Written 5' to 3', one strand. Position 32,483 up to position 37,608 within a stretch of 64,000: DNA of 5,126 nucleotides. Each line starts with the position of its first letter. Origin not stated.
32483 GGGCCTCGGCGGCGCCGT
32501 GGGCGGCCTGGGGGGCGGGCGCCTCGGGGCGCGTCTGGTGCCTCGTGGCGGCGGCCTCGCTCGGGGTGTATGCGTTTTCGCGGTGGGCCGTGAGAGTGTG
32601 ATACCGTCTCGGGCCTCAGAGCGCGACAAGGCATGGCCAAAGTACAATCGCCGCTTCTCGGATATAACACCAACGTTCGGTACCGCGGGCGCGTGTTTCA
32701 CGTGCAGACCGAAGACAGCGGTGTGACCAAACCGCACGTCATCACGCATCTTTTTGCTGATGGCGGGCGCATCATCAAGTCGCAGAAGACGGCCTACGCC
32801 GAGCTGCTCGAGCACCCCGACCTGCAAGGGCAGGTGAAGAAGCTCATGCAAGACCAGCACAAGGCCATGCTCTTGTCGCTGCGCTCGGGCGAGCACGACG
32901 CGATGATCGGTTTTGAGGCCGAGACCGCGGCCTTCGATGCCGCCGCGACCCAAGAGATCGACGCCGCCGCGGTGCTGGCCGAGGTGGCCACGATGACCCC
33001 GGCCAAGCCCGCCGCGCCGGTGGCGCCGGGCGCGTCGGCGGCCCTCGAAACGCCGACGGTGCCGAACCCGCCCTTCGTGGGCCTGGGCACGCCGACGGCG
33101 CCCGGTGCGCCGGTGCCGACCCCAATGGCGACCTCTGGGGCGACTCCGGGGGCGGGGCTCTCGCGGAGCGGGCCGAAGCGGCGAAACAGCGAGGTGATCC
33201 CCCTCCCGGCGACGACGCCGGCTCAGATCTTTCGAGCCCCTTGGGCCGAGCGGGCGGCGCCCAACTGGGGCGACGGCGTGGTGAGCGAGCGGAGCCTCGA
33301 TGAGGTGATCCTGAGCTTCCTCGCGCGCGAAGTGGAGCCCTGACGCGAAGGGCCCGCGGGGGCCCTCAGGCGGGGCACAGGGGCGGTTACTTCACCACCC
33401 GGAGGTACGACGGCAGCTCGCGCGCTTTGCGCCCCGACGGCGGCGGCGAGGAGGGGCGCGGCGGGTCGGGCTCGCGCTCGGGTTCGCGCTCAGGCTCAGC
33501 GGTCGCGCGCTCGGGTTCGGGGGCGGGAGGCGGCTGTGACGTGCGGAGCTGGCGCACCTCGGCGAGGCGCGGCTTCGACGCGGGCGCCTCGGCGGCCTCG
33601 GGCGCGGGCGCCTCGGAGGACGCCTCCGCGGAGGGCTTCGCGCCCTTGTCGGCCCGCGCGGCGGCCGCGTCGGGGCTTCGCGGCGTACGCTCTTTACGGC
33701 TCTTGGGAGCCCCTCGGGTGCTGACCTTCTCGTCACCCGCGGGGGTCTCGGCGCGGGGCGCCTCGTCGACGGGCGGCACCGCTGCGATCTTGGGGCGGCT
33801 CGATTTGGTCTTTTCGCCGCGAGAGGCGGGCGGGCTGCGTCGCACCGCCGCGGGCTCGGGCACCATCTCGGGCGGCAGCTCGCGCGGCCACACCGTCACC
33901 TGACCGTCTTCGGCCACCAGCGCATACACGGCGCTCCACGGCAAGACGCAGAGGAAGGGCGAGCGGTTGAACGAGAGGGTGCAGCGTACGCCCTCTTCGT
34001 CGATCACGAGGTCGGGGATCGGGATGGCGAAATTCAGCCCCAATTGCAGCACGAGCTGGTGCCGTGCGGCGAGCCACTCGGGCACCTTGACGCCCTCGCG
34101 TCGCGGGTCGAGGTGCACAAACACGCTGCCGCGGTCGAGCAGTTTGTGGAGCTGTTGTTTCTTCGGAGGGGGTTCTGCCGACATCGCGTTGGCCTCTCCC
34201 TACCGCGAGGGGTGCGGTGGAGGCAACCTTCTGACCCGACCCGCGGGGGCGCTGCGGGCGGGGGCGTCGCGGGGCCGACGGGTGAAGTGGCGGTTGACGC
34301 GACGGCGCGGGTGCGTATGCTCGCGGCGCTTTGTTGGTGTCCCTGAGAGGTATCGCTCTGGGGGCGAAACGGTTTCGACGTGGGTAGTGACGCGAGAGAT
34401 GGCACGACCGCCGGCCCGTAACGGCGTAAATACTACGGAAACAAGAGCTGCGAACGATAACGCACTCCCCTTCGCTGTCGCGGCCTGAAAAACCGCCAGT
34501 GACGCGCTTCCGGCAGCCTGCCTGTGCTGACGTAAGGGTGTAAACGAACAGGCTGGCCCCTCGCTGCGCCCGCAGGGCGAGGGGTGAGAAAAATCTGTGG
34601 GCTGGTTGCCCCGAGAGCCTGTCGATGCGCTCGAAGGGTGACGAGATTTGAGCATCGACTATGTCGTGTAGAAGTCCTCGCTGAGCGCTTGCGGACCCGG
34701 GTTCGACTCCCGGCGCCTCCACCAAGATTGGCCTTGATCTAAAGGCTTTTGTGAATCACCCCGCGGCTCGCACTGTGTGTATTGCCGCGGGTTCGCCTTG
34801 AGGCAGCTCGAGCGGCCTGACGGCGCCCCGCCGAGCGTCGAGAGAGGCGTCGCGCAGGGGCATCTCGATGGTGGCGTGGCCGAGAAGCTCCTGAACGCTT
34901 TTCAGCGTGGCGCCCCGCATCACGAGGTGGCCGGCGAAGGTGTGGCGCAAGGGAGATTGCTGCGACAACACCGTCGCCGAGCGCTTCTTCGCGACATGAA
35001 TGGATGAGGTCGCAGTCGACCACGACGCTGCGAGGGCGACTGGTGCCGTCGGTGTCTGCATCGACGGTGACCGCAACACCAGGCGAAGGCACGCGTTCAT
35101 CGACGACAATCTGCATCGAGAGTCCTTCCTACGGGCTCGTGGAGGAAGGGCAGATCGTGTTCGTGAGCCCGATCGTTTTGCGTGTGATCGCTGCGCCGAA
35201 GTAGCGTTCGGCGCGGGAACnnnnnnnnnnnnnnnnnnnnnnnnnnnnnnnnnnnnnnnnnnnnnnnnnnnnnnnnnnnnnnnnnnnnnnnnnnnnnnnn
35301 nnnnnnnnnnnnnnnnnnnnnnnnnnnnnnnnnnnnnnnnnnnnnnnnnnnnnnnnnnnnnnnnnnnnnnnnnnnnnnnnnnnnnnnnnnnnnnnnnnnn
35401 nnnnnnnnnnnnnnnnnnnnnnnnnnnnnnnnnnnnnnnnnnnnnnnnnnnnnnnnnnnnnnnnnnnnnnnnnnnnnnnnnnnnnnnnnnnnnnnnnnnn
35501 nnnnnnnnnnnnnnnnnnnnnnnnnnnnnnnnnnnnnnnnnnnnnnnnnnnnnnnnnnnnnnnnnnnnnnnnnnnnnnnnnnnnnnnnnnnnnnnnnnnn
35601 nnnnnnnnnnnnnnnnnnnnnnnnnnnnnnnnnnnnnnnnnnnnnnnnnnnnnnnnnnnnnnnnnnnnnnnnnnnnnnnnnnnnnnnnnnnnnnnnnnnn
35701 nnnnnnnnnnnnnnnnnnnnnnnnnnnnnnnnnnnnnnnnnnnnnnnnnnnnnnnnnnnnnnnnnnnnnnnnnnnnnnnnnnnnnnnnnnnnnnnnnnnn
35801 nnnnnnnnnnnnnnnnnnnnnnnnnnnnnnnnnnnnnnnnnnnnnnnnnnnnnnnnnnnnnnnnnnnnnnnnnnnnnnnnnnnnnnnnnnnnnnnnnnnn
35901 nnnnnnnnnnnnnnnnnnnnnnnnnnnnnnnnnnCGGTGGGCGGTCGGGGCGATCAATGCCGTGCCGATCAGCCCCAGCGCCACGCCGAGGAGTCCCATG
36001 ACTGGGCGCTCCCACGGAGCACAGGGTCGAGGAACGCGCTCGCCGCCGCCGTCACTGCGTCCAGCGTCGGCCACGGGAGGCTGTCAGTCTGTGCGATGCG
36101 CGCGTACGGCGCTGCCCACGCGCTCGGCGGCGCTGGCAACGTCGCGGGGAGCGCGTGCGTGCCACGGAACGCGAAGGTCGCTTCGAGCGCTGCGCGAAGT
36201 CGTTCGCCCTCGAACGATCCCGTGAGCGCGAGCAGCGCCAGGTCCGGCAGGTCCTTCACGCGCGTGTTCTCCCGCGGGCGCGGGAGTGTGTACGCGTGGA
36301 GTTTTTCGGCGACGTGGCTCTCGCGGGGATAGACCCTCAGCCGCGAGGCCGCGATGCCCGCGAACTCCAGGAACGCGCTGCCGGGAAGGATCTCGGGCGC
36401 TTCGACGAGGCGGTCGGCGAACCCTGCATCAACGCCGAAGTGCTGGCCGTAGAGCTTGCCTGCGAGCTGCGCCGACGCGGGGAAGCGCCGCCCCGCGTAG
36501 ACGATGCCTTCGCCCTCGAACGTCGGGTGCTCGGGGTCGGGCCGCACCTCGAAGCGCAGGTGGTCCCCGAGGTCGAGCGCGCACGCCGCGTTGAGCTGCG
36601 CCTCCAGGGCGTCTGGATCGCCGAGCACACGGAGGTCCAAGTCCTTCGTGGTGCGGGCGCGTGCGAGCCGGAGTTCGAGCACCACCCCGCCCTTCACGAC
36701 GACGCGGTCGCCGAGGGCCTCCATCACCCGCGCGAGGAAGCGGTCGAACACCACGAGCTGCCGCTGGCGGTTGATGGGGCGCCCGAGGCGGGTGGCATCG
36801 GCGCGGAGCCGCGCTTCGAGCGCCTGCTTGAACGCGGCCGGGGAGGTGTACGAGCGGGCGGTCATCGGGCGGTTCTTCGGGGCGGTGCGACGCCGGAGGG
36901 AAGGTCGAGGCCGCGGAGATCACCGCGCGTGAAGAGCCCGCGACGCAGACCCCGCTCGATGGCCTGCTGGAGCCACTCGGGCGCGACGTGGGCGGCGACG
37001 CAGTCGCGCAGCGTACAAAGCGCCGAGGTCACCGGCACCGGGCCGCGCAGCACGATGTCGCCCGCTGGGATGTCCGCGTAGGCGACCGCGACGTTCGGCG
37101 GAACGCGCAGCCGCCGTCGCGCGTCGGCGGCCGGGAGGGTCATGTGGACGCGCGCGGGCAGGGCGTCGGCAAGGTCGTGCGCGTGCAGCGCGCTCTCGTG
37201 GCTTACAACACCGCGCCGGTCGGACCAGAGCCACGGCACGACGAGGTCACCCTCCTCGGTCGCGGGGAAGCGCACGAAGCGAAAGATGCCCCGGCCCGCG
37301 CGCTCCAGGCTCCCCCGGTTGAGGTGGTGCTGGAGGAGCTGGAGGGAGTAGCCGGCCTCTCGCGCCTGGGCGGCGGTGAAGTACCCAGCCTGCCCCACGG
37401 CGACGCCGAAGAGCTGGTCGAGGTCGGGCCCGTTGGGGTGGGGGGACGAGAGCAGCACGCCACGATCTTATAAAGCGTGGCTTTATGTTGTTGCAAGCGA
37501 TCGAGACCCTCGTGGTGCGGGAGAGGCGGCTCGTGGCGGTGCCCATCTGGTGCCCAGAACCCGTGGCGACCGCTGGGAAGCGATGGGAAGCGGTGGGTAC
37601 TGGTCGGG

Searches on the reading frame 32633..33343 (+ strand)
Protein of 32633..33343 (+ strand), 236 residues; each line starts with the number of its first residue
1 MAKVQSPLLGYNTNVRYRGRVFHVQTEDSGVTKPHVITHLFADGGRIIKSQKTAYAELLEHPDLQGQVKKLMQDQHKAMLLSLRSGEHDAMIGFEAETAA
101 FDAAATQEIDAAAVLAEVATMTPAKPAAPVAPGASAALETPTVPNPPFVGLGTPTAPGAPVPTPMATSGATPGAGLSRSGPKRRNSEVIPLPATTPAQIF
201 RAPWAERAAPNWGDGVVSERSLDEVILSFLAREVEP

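Call 68: find_related_loci(query=window:32633-33343:+, collection=metagenome_contigs, flank=10000)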
Query window:32633-33343:+ (236 aa) in metagenome_contigs; peptide patterns used: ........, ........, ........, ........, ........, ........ (x = any residue, [..] = any of these).
600 stretches matched a pattern (row limit reached: there are more); 505 encode a relative of the query (tblastn E <= 1e-3); the best 80 are kept; 80 distinct loci.
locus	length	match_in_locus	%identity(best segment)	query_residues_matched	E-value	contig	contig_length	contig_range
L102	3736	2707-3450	44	1-234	5e-51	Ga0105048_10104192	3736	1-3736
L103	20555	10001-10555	46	1-235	1e-49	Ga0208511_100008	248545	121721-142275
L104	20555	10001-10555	46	1-235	1e-49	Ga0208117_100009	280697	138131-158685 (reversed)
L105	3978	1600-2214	44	6-234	2e-40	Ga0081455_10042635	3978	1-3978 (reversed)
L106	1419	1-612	44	10-234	6e-41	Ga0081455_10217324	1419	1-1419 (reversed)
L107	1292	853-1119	65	1-89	2e-37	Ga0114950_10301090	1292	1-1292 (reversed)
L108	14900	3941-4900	45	1-235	1e-35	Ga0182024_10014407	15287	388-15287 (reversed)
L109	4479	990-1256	63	1-89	5e-36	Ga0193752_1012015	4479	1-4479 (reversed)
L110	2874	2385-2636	68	6-89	2e-35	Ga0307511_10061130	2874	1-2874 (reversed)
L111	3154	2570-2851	57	1-94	7e-35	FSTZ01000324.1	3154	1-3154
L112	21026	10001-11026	58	1-235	2e-34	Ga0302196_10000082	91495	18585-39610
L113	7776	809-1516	40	6-236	1e-34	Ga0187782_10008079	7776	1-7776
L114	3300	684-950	64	1-89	1e-34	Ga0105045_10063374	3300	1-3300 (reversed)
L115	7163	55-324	58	3-92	1e-32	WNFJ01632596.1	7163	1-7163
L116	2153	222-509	56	6-101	3e-31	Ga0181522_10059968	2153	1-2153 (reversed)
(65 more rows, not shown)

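Call 72: search_protein_families(library=pfam, proteins=[L103:11812-13065:-, L103:13783-14838:-, L103:14990-16813:-, L103:16678-17271:-, L103:18889-19851:-, L103:19848-20516:-, L103:17669-19036:+], max_evalue=0.001)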
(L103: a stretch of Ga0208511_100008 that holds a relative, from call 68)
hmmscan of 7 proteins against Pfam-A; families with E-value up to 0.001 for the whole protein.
L103:11812-13065:- (417 aa): 2 families
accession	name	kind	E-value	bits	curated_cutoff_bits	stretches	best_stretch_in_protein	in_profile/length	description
PF00589.27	Phage_integrase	-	1.8e-33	116.2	27.1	1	219-384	2-169/172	Phage integrase family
PF14659.12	Phage_int_SAM_3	-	3.1e-05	24.5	22.6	1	115-167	2-53/58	Phage integrase, N-terminal SAM-like domain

L103:13783-14838:- (351 aa): 1 family
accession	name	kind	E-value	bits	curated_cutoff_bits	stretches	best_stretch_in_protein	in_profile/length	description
PF13814.12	Replic_Relax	-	2.1e-10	41.5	25.3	1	90-252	1-167/191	Replication-relaxation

L103:14990-16813:- (607 aa): 1 family
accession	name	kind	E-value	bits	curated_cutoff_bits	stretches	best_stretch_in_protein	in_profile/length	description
PF05872.18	HerA_C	-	0.00097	18.3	22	0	381-431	260-313/502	Helicase HerA-like C-terminal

L103:16678-17271:- (197 aa): 0 families

L103:18889-19851:- (320 aa): 0 families

L103:19848-20516:- (222 aa): 0 families

L103:17669-19036:+ (455 aa): 0 families

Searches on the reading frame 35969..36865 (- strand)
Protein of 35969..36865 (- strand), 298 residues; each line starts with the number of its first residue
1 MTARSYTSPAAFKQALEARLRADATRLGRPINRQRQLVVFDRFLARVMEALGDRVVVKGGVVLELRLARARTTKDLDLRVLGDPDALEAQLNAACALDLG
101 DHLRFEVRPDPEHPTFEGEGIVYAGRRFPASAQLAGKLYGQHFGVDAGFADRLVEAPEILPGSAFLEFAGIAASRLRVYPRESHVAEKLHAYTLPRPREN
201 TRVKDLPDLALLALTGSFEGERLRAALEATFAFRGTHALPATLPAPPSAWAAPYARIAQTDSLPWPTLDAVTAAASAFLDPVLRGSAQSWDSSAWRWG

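Call 6: search_protein_families(library=pfam, proteins=[window:35969-36865:-], max_evalue=0.1)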
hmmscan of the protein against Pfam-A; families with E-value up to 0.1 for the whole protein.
window:35969-36865:- (298 aa): 2 families
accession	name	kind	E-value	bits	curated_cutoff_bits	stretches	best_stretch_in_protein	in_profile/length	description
PF08843.17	AbiEii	-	8.1e-30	104.9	22.5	1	42-262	1-228/238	Nucleotidyl transferase AbiEii toxin, Type IV TA system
PF09970.15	DUF2204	-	0.0094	16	20.3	1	45-91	9-55/181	Nucleotidyl transferase of unknown function (DUF2204)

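Call 7: search_protein_families(library=padloc, proteins=[window:35969-36865:-], max_evalue=0.1)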
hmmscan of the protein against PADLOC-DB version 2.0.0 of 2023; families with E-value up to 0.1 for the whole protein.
window:35969-36865:- (298 aa): 15 families
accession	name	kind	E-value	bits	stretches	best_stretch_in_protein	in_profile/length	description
PDLC02291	AbiEii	-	1.7e-88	294.9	1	2-297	5-283/310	AbiEii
PDLC02314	AbiEii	-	5.6e-46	155.1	1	5-297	2-289/290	AbiEii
PDLC02288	AbiEii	-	1.9e-30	103.8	1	14-282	11-273/294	AbiEii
PDLC02329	AbiEii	-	8e-29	98.9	1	5-288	6-282/294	AbiEii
PDLC02295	AbiEii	-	2.5e-25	87.3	1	14-280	4-256/261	AbiEii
PDLC02301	AbiEii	-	4.2e-23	80.4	1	42-279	50-285/291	AbiEii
PDLC02312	AbiEii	-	4.3e-22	76.5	1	17-260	13-249/299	AbiEii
PDLC02319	AbiEii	-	8.8e-10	36.7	1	51-237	14-187/241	AbiEii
PDLC02306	AbiEii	-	4.4e-08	31.1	1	49-223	35-215/280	AbiEii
PDLC02325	AbiEii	-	1e-07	30.4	1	184-278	6-94/102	AbiEii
PDLC02327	AbiEii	-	0.00016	19.4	1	13-94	5-81/166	AbiEii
PDLC02310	AbiEii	-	0.003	15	1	50-79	37-67/265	AbiEii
PDLC02326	AbiEii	-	0.027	12.5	1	17-80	8-73/133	AbiEii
PDLC02322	AbiEii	-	0.032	11.7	1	44-89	40-85/324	AbiEii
PDLC02308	AbiEii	-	0.035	11.8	0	180-229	160-204/279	AbiEii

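Call 8: search_protein_families(library=ncbifam, proteins=[window:35969-36865:-], max_evalue=0.1)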
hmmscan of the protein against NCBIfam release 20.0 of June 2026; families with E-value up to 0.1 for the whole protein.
window:35969-36865:- (298 aa): 0 families

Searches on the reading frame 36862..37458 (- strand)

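Call 6: search_protein_families(library=pfam, proteins=[window:36862-37458:-], max_evalue=0.1)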
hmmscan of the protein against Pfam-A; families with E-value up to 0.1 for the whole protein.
window:36862-37458:- (198 aa): 2 families
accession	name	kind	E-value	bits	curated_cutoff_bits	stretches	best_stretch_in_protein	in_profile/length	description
PF13338.12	AbiEi_4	-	8e-08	32.7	25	1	20-62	7-49/49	Transcriptional regulator, AbiEi antitoxin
PF17194.10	AbiEi_3_N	-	0.0012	19.3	26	1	27-67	18-58/93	Transcriptional regulator, AbiEi antitoxin N-terminal domain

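Call 7: search_protein_families(library=padloc, proteins=[window:36862-37458:-], max_evalue=0.1)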
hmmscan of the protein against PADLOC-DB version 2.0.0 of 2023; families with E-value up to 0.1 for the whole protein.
window:36862-37458:- (198 aa): 22 families
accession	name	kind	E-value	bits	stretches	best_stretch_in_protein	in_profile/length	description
PDLC02228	AbiEi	-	3.4e-64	214.1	1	11-185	25-190/216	AbiEi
PDLC02249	AbiEi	-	1.3e-48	163.2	1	11-182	3-170/184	AbiEi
PDLC02260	AbiEi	-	1.4e-43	145.9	1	11-136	2-123/131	AbiEi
PDLC02231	AbiEi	-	7e-26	89.6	1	13-182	7-183/280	AbiEi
PDLC02225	AbiEi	-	8e-16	56.3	1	22-129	16-114/198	AbiEi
PDLC02239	AbiEi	-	1.7e-14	52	1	26-128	11-112/195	AbiEi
PDLC02265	AbiEi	-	7.3e-13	46.7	1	22-125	12-114/198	AbiEi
PDLC02244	AbiEi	-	1.6e-12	45.3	1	15-175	9-178/292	AbiEi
PDLC02256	AbiEi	-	2.7e-12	45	1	20-181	10-165/174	AbiEi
PDLC02283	AbiEi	-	5.5e-11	40.6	1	22-126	15-118/201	AbiEi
PDLC02259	AbiEi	-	7.2e-09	33.4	1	27-176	2-158/191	AbiEi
PDLC02275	AbiEi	-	1.1e-08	33.4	1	23-114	9-98/184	AbiEi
PDLC02254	AbiEi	-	1.1e-06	26.4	1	24-111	15-104/197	AbiEi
PDLC02267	AbiEi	-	0.00045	17.7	1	40-110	39-104/252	AbiEi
PDLC02227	AbiEi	-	0.00051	17.7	1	27-102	20-90/233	AbiEi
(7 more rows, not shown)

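Call 8: search_protein_families(library=ncbifam, proteins=[window:36862-37458:-], max_evalue=0.1)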
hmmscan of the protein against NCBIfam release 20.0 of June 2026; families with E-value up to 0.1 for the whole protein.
window:36862-37458:- (198 aa): 0 families
